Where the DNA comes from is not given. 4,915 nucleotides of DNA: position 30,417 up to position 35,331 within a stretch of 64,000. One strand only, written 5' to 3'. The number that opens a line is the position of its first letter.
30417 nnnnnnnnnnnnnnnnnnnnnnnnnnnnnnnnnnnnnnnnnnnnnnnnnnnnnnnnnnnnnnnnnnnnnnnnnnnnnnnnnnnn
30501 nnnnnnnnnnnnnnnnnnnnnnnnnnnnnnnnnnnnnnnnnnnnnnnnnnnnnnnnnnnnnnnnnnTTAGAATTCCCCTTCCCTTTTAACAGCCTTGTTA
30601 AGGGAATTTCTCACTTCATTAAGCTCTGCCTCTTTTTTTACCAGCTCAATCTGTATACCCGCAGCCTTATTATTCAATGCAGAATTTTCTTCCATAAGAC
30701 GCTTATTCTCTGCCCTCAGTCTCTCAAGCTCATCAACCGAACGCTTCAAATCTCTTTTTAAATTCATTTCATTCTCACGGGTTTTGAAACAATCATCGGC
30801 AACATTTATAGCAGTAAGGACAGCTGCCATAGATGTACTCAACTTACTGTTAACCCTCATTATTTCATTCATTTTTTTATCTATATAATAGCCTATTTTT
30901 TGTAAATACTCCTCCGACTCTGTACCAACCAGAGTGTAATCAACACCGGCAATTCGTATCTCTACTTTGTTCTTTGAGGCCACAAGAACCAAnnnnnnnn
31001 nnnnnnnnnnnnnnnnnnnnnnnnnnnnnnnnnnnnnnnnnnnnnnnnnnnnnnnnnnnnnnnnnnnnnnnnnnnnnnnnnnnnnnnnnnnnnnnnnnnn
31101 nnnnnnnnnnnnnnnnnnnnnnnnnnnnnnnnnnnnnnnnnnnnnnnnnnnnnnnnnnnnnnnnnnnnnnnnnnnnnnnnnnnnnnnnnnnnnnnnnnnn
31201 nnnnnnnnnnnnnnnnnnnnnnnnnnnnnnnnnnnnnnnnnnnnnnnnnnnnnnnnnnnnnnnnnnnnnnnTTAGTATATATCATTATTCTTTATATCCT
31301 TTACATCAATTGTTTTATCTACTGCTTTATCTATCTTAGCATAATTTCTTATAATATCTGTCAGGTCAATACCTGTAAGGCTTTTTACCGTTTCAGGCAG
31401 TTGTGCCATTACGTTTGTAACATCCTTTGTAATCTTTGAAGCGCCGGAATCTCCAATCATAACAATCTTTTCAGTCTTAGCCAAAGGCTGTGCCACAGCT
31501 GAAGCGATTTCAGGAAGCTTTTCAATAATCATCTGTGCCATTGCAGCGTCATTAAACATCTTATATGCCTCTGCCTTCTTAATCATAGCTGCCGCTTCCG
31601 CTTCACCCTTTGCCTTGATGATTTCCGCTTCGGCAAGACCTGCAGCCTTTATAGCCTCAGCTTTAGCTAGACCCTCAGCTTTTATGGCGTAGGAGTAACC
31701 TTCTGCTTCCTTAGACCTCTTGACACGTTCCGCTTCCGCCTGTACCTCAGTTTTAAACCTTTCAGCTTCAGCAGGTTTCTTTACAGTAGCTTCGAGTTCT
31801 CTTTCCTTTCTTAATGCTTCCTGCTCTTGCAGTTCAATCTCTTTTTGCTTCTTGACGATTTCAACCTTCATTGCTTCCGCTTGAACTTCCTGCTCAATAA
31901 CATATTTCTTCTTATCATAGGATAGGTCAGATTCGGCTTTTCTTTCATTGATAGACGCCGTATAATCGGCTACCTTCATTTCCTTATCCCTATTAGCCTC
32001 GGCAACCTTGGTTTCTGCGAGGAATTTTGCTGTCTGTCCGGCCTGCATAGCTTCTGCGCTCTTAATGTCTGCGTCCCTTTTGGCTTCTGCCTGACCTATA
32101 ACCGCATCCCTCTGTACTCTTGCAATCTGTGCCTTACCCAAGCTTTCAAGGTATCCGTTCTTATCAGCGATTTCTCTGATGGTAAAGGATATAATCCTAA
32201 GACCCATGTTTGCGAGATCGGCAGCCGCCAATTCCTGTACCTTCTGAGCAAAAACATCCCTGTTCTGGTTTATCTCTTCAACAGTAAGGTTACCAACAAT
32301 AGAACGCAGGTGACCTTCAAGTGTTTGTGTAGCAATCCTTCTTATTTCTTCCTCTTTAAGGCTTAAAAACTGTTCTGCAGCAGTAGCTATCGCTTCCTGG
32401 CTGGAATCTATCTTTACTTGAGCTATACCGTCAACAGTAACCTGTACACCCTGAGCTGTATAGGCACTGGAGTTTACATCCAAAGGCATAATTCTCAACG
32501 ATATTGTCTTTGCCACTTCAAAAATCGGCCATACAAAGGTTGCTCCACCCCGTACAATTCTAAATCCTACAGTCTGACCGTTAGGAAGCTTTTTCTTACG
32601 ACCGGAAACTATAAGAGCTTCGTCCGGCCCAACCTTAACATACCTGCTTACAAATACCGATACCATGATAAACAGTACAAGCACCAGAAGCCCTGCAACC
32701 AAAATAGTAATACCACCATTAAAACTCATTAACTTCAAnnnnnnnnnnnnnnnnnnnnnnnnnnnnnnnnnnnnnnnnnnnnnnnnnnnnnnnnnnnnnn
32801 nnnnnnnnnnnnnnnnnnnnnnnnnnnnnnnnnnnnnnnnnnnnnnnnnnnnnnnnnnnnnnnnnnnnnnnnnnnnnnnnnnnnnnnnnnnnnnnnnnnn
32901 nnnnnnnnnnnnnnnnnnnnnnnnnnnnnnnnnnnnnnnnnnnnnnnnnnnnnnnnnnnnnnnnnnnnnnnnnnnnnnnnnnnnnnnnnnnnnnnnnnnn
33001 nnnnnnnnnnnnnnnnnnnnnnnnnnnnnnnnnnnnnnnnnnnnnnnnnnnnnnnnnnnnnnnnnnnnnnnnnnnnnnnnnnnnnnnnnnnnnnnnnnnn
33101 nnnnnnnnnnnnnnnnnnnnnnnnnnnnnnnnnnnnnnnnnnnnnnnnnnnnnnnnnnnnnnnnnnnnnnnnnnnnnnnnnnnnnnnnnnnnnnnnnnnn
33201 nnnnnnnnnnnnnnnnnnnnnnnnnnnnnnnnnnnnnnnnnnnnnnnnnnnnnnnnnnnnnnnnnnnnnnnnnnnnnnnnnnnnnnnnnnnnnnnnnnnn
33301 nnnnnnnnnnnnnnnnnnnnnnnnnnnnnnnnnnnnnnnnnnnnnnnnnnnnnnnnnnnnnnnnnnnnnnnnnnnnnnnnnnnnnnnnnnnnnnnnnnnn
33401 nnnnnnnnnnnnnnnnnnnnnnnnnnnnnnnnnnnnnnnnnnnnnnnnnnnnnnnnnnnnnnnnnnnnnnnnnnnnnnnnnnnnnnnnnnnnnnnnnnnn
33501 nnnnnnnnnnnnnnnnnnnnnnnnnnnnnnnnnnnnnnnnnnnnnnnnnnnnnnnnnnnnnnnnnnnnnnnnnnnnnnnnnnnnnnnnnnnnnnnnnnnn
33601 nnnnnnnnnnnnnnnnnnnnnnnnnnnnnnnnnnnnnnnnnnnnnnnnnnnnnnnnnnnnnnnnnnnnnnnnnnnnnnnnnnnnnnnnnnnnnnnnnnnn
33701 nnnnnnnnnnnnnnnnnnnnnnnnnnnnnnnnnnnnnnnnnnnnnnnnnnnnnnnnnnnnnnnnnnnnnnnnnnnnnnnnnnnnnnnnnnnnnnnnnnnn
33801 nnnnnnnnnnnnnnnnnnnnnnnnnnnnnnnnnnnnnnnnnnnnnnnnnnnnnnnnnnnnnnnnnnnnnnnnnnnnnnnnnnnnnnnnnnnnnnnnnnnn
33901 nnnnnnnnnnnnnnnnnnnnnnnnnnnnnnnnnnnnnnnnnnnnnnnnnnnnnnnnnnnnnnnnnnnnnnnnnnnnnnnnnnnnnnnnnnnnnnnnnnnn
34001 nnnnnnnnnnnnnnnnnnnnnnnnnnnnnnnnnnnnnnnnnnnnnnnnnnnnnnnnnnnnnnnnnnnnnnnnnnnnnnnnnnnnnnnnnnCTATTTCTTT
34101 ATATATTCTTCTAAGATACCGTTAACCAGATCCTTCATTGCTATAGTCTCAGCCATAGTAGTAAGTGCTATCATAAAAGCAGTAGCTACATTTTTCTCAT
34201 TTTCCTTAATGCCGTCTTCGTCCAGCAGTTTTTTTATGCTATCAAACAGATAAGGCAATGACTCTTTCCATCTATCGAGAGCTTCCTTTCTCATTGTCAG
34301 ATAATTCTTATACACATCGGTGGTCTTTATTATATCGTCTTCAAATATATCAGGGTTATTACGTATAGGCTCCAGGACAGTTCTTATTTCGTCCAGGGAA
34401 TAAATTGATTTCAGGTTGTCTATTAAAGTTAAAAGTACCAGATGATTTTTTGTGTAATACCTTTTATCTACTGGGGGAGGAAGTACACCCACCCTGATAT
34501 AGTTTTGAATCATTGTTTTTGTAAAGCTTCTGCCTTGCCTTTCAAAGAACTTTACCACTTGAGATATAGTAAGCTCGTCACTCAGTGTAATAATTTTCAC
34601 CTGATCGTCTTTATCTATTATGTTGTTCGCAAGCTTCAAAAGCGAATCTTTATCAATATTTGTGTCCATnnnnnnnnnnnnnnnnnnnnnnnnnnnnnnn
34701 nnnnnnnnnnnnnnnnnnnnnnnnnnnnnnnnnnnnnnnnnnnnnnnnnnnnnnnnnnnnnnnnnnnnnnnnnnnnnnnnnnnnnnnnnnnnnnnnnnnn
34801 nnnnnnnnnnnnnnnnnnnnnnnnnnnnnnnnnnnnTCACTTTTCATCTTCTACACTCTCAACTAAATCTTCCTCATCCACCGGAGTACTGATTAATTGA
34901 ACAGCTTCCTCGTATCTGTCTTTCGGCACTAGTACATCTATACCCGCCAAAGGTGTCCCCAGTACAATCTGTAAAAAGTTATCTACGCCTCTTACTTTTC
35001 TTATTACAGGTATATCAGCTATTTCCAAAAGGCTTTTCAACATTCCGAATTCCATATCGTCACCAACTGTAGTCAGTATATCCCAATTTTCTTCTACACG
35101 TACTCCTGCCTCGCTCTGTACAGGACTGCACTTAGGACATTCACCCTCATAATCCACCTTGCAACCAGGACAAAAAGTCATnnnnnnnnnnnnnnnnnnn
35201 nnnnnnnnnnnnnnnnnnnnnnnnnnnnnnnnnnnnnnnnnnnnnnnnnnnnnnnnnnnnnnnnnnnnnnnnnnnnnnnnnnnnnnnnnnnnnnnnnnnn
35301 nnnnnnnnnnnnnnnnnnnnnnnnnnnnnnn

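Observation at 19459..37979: Family of nested-hairpin interspersed elements with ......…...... termini, a conserved core and compensatory base-pair changes in the stems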

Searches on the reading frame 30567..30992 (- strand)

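Call 26: search_protein_families(library=pfam, proteins=[window:30567-30992:-])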
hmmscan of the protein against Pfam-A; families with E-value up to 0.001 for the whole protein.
window:30567-30992:- (141 aa): 3 families
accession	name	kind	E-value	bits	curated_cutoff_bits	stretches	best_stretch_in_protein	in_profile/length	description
PF05164.18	ZapA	-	5.5e-22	78.3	23.8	1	10-95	1-87/88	Cell division protein ZapA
PF08961.15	NRBF2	-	6.9e-06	26.2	36.8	1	22-123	34-131/200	Nuclear receptor-binding factor 2, autophagy regulator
PF06005.17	ZapB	-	5.4e-05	24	31.5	1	84-137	15-68/71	Cell division protein ZapB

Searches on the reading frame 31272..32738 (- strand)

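Call 26: search_protein_families(library=pfam, proteins=[window:31272-32738:-])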
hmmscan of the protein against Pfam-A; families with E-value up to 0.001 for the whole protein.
window:31272-32738:- (488 aa): 2 families
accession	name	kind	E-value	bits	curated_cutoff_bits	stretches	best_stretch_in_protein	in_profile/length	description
PF01145.31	Band_7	-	2.2e-31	109.7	23.6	1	35-220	2-175/176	SPFH domain / Band 7 family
PF15975.10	Flot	-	5.8e-06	26.9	27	1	358-439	2-82/124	Flotillin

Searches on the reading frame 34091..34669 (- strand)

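Call 16: search_protein_families(library=pfam, proteins=[window:34091-34669:-])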
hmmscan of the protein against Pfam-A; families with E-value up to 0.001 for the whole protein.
window:34091-34669:- (192 aa): 2 families
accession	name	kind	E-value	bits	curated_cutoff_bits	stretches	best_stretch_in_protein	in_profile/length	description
PF08876.17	DUF1836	-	6.4e-18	65.2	27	1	32-123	10-105/105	Domain of unknown function (DUF1836)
PF13411.12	MerR_1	-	5.6e-06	26.8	21.6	1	50-100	13-67/69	MerR HTH family regulatory protein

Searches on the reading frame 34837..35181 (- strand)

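Call 26: search_protein_families(library=pfam, proteins=[window:34837-35181:-])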
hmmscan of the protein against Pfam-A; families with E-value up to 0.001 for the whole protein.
window:34837-35181:- (114 aa): 1 family
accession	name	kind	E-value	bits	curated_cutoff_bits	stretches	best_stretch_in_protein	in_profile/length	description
PF09413.15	DUF2007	-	5.9e-05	23.6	25.7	1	35-97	3-62/66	Putative prokaryotic signal transducing protein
